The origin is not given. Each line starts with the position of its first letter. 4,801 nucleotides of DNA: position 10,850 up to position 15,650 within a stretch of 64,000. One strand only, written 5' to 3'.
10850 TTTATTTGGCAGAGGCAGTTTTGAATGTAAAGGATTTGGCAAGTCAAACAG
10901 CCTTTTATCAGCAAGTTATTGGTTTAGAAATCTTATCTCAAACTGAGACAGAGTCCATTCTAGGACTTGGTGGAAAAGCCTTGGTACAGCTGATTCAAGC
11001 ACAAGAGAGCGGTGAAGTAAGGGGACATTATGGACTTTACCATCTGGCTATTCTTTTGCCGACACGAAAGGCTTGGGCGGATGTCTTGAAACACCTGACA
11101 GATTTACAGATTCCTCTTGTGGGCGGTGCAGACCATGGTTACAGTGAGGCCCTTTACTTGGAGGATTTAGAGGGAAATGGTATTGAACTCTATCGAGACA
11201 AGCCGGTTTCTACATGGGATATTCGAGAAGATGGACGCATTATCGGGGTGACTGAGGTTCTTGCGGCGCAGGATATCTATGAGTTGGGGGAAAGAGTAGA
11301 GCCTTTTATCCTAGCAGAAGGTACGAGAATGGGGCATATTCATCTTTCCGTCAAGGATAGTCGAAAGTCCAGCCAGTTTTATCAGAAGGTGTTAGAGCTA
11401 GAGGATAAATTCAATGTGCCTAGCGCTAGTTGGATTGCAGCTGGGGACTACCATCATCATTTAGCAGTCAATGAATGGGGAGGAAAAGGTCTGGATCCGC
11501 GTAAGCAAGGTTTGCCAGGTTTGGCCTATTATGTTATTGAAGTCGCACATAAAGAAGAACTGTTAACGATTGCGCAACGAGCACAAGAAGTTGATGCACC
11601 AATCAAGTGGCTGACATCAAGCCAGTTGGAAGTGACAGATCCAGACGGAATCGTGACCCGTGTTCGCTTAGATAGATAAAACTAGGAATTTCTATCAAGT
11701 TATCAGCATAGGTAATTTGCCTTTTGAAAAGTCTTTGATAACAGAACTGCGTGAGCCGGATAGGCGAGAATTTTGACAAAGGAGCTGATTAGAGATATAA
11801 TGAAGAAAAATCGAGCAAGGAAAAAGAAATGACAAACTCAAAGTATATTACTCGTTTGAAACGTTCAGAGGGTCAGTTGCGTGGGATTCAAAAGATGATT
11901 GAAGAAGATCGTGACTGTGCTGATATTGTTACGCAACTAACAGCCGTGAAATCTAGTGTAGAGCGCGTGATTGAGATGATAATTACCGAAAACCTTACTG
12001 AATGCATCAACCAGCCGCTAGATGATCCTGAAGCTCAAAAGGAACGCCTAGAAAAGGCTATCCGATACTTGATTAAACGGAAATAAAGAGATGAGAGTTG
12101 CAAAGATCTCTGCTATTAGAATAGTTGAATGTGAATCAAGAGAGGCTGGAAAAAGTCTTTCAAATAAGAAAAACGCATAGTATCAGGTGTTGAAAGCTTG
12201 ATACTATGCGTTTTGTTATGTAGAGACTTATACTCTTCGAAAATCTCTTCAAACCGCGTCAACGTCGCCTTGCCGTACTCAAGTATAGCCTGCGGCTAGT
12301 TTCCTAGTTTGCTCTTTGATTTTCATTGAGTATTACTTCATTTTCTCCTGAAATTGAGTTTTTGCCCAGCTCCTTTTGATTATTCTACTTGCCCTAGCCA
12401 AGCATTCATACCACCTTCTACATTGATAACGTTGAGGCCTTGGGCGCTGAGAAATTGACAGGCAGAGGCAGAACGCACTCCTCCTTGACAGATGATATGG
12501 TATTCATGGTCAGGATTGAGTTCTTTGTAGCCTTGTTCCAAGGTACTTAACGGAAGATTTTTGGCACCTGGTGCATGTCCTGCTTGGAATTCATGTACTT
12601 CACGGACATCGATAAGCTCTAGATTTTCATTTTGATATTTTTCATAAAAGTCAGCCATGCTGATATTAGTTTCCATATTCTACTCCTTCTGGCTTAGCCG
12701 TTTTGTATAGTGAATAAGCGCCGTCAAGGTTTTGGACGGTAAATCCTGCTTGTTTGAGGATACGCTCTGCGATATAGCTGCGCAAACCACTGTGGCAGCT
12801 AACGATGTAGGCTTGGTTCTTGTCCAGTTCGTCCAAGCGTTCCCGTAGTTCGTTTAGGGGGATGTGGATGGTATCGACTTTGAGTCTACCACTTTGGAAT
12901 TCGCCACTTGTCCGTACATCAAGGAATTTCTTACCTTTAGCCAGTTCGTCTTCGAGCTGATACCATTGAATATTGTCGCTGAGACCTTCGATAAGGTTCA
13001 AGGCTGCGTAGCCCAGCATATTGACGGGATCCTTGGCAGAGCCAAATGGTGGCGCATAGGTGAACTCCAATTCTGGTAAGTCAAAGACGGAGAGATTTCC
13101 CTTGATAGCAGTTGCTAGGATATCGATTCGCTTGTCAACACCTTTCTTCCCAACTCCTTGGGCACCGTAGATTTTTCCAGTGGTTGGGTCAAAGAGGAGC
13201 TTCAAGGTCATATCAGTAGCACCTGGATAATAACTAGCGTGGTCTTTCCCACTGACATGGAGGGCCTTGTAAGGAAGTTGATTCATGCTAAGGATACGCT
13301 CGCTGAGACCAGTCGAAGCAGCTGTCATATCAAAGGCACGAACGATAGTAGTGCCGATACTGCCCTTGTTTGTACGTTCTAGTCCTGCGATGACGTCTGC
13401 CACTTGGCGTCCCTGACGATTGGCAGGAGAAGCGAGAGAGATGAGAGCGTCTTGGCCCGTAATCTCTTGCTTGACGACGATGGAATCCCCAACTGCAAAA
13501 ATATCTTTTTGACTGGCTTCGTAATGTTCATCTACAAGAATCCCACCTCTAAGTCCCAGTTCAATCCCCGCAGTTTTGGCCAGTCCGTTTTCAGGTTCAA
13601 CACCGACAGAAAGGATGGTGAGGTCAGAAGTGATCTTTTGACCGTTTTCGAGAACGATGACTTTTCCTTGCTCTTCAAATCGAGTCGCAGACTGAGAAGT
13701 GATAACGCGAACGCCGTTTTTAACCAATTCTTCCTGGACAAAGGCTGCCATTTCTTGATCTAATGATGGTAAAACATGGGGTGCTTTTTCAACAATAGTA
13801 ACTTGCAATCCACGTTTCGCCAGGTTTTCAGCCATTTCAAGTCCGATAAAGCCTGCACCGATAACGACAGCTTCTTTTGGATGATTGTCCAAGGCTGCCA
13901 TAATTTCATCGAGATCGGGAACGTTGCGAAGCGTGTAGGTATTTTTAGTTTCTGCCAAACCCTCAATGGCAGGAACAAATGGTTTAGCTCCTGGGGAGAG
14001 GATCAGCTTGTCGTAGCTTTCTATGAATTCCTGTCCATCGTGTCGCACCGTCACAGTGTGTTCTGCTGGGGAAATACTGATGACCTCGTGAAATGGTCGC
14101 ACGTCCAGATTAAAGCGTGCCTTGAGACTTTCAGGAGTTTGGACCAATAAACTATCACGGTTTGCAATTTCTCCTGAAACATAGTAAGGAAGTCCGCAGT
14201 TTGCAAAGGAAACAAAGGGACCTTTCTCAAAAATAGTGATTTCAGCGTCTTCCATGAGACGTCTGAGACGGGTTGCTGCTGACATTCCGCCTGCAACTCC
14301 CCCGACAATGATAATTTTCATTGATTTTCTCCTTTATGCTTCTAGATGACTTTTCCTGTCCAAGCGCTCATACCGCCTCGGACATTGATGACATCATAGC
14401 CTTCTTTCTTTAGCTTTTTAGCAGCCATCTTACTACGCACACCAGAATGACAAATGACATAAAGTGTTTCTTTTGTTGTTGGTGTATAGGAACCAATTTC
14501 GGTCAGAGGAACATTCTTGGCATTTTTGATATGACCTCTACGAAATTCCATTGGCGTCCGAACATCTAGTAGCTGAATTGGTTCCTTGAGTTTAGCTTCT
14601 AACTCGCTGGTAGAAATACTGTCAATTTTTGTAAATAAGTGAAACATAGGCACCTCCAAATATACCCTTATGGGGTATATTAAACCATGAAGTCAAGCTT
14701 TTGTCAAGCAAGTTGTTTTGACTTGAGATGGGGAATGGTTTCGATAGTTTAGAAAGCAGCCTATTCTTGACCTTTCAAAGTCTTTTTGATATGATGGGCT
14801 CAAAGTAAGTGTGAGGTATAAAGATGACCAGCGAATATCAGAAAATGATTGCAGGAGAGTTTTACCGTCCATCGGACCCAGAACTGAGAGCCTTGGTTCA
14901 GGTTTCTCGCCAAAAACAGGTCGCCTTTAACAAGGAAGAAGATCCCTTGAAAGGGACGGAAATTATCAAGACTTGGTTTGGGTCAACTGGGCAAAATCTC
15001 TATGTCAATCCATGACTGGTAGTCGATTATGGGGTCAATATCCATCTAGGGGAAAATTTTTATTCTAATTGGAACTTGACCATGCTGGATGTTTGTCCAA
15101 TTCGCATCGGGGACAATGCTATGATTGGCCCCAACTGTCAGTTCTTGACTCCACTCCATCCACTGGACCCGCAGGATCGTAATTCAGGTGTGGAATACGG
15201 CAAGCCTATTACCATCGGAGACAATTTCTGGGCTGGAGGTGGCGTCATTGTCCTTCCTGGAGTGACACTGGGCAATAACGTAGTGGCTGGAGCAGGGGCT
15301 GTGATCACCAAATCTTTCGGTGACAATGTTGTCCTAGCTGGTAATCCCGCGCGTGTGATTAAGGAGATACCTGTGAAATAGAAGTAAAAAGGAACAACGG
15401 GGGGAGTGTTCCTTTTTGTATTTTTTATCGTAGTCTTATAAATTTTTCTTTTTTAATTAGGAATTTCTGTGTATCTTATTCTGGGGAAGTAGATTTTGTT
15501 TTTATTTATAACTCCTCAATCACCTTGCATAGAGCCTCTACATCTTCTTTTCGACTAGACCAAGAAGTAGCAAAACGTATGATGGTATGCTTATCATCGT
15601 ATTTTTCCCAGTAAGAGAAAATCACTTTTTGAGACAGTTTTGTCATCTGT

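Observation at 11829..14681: CsoR/CstR-like repressor paired with a rhodanese, CoADR-rhodanese, rhodanese operon carrying a perfect palindromic operator; regulator and target split by a BOX element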

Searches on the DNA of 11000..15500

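Call 13: search_rna_families(source=window, start=11000, end=15500, threshold=evalue, max_evalue=1)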
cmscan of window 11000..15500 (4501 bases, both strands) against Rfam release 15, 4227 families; matches with E-value up to 1: 4.
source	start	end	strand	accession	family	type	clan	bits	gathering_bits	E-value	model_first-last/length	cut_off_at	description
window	14134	14302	+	RF02819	V_AS7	Gene; antisense;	-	60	90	6e-10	1-169/169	no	Vibrio RNA AS7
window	12368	12477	-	RF02431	SpF22_sRNA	Gene; sRNA;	-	36.5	55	0.00017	1-140/140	no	Streptococcus sRNA SpF22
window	12157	12227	+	RF00849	mir-60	Gene; miRNA;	-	23.3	67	0.23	1-72/72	no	mir-60 microRNA precursor family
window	12155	12227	-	RF00849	mir-60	Gene; miRNA;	-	21.3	67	0.82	1-72/72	no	mir-60 microRNA precursor family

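Call 38: search_rna_families(source=window, start=12087, end=14760, threshold=evalue, max_evalue=5, show_alignments=3)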
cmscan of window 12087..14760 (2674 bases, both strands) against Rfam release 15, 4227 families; matches with E-value up to 5: 8.
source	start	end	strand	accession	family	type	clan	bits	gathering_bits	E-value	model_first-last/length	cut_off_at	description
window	14134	14302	+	RF02819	V_AS7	Gene; antisense;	-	60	90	3.6e-10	1-169/169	no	Vibrio RNA AS7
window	12368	12477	-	RF02431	SpF22_sRNA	Gene; sRNA;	-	36.5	55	9.9e-05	1-140/140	no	Streptococcus sRNA SpF22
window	12149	12209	+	RF02418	Spd-sr07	Gene; sRNA;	-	24.5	55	0.94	1-63/63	no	Streptococcus sRNA Spd-sr07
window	12157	12227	+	RF00849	mir-60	Gene; miRNA;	-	23.3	67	0.14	1-72/72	no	mir-60 microRNA precursor family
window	12155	12227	-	RF00849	mir-60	Gene; miRNA;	-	21.3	67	0.49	1-72/72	no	mir-60 microRNA precursor family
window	14610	14731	-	RF00540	snopsi18S-1854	Gene; snRNA; snoRNA; HACA-box;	-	21.2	40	2.6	1-156/156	no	Small nucleolar RNA psi18S-1854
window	14362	14402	-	RF02431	SpF22_sRNA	Gene; sRNA;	-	18.6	55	1.8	38-78/140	no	Streptococcus sRNA SpF22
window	14180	14257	-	RF00324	snoMBII-202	Gene; snRNA; snoRNA; CD-box;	-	17.1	40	3.7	1-84/84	no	Small nucleolar RNA MBII-202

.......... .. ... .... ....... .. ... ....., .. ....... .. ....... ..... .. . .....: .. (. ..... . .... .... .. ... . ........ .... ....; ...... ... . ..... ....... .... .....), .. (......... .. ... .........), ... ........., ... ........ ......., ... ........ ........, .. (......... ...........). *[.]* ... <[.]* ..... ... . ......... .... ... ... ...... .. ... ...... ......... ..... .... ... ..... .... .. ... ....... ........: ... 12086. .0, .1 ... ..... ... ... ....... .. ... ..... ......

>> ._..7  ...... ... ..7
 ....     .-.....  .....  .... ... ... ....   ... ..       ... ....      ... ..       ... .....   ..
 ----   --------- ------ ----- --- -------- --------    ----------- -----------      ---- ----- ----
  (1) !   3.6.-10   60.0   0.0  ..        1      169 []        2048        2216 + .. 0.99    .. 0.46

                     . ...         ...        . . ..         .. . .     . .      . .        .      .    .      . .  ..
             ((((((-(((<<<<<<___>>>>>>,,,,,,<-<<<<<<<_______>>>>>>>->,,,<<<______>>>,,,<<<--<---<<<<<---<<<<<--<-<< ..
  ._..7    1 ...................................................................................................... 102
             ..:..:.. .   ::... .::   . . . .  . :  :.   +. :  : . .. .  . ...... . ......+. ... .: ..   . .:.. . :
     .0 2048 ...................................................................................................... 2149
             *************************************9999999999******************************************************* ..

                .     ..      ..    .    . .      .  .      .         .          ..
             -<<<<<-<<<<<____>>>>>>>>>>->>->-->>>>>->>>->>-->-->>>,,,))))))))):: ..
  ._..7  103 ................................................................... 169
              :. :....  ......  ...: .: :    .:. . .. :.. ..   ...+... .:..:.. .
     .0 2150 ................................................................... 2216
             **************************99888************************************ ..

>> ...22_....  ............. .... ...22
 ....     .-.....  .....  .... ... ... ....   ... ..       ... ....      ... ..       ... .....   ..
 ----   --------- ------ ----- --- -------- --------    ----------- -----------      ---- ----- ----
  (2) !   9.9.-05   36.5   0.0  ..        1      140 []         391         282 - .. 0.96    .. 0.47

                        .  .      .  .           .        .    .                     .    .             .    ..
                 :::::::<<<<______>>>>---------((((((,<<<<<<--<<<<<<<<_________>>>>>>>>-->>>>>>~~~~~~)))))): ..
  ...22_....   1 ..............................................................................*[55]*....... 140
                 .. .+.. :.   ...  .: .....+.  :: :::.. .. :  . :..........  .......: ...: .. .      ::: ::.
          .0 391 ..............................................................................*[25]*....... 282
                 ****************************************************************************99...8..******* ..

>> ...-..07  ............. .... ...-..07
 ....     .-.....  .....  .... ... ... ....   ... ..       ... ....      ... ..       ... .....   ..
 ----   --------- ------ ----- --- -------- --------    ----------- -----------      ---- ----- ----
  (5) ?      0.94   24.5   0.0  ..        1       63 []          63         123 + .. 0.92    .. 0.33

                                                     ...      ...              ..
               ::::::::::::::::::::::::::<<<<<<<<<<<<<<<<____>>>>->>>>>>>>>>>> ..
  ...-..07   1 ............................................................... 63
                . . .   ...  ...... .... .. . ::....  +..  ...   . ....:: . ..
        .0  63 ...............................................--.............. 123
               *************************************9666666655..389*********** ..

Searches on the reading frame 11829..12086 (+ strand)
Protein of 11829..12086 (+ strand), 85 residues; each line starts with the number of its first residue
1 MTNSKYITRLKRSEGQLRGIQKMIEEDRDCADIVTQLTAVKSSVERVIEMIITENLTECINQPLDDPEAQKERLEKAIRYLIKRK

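Call 3: search_protein_families(library=pfam, proteins=[window:11829-12086:+])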
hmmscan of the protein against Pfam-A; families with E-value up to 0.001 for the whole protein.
window:11829-12086:+ (85 aa): 1 family
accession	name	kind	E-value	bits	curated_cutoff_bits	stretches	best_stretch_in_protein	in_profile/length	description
PF02583.22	Trns_repr_metal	-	3e-25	88.8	22.8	1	3-79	2-74/78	Metal-sensitive transcriptional repressor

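Call 4: search_protein_families(library=ncbifam, proteins=[window:11829-12086:+])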
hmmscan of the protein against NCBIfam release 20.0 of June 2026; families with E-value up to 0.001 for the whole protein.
window:11829-12086:+ (85 aa): 3 families
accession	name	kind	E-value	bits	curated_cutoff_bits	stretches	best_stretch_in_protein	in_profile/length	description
NF052430.1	repress_RicR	exception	4.9e-17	62.3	175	1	4-67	9-72/93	copper-sensing transcriptional repressor RicR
NF011613.0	PRK15039.1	equivalog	7.1e-09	36.2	138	1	5-67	10-72/90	Ni(II)/Co(II)-binding transcriptional repressor RcnR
NF008464.0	PRK11352.1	equivalog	1.6e-08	34.8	133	1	5-78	10-83/91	formaldehyde-responsive transcriptional repressor FrmR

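Call 9: search_solved_structures(query=window:11829-12086:+, show_alignments=2)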
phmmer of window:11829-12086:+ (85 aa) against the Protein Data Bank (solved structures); distinct sequences matched with E-value up to 0.001: 9.
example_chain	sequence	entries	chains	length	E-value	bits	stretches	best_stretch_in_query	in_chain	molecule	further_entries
7mq1_A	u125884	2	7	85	5.2e-47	159.8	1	2-85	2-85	Copper-sensing transcriptional repressor csoR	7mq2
7mq3_A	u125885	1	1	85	7.1e-46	156.2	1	2-85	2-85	Copper-sensing transcriptional repressor csoR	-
5fmn_A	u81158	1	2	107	2.3e-12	49.9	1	4-73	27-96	INRS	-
4m1p_A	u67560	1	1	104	4.1e-11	46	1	7-70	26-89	Copper-sensitive operon repressor (CsoR)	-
4adz_A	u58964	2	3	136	3.7e-10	42.9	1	4-63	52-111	CSOR | COPPER SENSITIVE OPERON REPRESSOR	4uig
2hh7_A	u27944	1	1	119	8.7e-09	38.6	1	7-75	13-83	Hypothetical protein CsoR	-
6ahx_A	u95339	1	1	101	1.7e-08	37.6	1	5-62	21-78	Putative cytosolic protein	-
3aai_A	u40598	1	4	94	1.4e-06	31.6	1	8-80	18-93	Copper homeostasis operon regulatory protein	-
5lbm_A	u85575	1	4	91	7.9e-05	26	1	4-60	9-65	Transcriptional repressor FrmR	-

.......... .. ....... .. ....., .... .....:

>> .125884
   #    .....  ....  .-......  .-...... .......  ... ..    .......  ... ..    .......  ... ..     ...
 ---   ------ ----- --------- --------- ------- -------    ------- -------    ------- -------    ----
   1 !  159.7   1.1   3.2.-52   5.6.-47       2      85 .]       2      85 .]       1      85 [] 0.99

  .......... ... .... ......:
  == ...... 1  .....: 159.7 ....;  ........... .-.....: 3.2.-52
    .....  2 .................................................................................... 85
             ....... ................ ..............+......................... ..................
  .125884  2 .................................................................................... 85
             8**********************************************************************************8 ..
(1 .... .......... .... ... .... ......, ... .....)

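Call 21: find_encoding_contigs(protein=window:11829-12086:+, flank=6000, max_places=10)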
Protein window:11829-12086:+ (85 aa): 25 contigs read that carry it; 10 places shown.
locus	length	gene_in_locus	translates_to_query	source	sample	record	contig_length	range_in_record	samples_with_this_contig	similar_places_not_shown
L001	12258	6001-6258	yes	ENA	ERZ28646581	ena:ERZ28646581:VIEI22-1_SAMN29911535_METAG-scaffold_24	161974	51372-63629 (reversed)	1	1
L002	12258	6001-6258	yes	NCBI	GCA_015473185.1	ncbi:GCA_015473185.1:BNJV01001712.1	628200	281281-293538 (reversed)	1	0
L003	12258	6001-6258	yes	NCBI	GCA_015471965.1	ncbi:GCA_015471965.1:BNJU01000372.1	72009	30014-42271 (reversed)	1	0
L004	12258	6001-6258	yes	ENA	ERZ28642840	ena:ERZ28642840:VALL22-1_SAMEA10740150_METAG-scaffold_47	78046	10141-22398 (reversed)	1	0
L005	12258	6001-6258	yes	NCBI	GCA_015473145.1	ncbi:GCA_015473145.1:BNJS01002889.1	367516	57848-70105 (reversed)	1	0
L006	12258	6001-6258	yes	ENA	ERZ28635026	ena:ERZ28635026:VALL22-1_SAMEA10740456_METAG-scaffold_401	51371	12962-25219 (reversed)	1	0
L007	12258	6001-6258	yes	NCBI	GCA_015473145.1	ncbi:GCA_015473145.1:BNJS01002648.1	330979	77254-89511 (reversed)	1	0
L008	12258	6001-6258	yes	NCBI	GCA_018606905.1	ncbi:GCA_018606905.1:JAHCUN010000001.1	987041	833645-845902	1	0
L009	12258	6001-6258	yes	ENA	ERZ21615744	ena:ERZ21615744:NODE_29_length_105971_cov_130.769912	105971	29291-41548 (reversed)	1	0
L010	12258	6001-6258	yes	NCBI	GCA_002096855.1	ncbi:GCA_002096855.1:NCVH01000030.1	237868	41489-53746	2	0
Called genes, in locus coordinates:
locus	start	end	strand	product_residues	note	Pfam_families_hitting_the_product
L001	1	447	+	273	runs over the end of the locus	PF03613:EIID-AGA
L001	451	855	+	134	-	PF03610:EIIA-man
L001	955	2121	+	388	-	PF01380:SIS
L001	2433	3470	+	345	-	PF01263:Aldose_epim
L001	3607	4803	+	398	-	PF01473:Choline_bind_1 (weak), PF19127:Choline_bind_3, PF01473:Choline_bind_1 (weak), PF19127:Choline_bind_3, PF01473:Choline_bind_1 (weak), PF19127:Choline_bind_3 (weak)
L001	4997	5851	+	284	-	PF00903:Glyoxalase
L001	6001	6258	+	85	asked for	PF02583:Trns_repr_metal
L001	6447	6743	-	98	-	PF00581:Rhodanese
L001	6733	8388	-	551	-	PF00890:FAD_binding_2 (faint), PF01266:DAO (faint), PF05834:Lycopene_cycl (faint), PF07992:Pyr_redox_2, PF13738:Pyr_redox_3, PF00070:Pyr_redox, PF02852:Pyr_redox_dim, PF00581:Rhodanese, +2 more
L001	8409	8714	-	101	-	PF00581:Rhodanese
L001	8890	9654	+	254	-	PF01048:PNP_UDP_1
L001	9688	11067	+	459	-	PF02386:TrkH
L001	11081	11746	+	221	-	PF02254:TrkA_N, PF02080:TrkA_C (faint)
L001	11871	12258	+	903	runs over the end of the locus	PF04650:YSIRK_signal (weak), PF11966:SSURE, PF00746:Gram_pos_anchor (weak)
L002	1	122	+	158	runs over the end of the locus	PF03830:PTSIIB_sorb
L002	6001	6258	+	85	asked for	PF02583:Trns_repr_metal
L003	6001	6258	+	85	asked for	PF02583:Trns_repr_metal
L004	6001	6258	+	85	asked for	PF02583:Trns_repr_metal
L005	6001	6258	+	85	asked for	PF02583:Trns_repr_metal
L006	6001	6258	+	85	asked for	PF02583:Trns_repr_metal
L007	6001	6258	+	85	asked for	PF02583:Trns_repr_metal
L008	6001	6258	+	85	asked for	PF02583:Trns_repr_metal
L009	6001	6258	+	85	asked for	PF02583:Trns_repr_metal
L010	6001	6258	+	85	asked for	PF02583:Trns_repr_metal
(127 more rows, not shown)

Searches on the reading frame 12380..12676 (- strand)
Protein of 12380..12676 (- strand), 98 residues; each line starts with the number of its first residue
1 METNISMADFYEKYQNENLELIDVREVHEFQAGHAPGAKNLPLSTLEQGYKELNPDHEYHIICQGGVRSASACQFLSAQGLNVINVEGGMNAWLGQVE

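Call 3: search_protein_families(library=pfam, proteins=[window:12380-12676:-])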
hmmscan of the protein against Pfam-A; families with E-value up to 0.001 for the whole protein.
window:12380-12676:- (98 aa): 1 family
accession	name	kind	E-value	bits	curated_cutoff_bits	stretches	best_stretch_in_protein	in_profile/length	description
PF00581.25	Rhodanese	-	1.4e-18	67.7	22.2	1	8-94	3-100/102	Rhodanese-like domain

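Call 4: search_protein_families(library=ncbifam, proteins=[window:12380-12676:-])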
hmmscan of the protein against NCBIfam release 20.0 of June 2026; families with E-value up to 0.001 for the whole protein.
window:12380-12676:- (98 aa): 15 families
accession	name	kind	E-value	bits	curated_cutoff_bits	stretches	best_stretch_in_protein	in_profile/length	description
NF006444.0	PRK08762.1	equivalog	4.5e-16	58.5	449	1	4-94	16-108/387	molybdopterin-synthase adenylyltransferase MoeB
NF005646.0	PRK07411.1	equivalog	8.6e-14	51.5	633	1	15-97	296-383/390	molybdopterin-synthase adenylyltransferase MoeB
NF001195.0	PRK00162.1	equivalog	2.2e-13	50.4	102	1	4-94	6-97/108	thiosulfate sulfurtransferase GlpE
NF005902.0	PRK07878.1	equivalog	7.4e-13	48.1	647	1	15-98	300-386/392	adenylyltransferase/sulfurtransferase MoeZ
NF008750.0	PRK11784.1-2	equivalog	6.2e-11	42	241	2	9-44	6-41/346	tRNA 2-selenouridine(34) synthase MnmH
TIGR03167.1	tRNA_sel_U_synt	equivalog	1.8e-09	37.5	219.75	1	19-43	3-27/311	tRNA 2-selenouridine(34) synthase MnmH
NF001133.1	PRK00142.1-1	equivalog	7e-08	32.3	170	1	3-97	106-207/229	oxygen-dependent tRNA uridine(34) hydroxylase TrhO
NF008752.0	PRK11784.1-4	equivalog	1.2e-07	30.9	266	0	16-43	16-43/357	tRNA 2-selenouridine(34) synthase MnmH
NF007627.0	PRK10287.1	equivalog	4.6e-07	30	102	1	21-91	23-95/104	thiosulfate sulfurtransferase PspE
NF045521.1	rhoda_near_glyco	subfamily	6e-07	29.4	145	1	13-95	25-110/144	rhodanese homology domain-containing protein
NF008751.0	PRK11784.1-3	equivalog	1.8e-06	27.4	361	0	9-44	8-43/367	tRNA 2-selenouridine(34) synthase MnmH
TIGR04271.1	ThiI_C_thiazole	equivalog_domain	2.3e-06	27.6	70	1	7-86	16-98/101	thiazole biosynthesis protein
NF008749.0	PRK11784.1-1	equivalog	5.5e-06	25.8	548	0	13-45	12-44/364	tRNA 2-selenouridine(34) synthase MnmH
TIGR02981.1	phageshock_pspE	exception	1.4e-05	25.3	126.3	1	21-91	21-93/101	thiosulfate sulfurtransferase PspE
NF004111.0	PRK05600.1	equivalog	0.00035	19.8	437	1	7-92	275-370/371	ThiF family adenylyltransferase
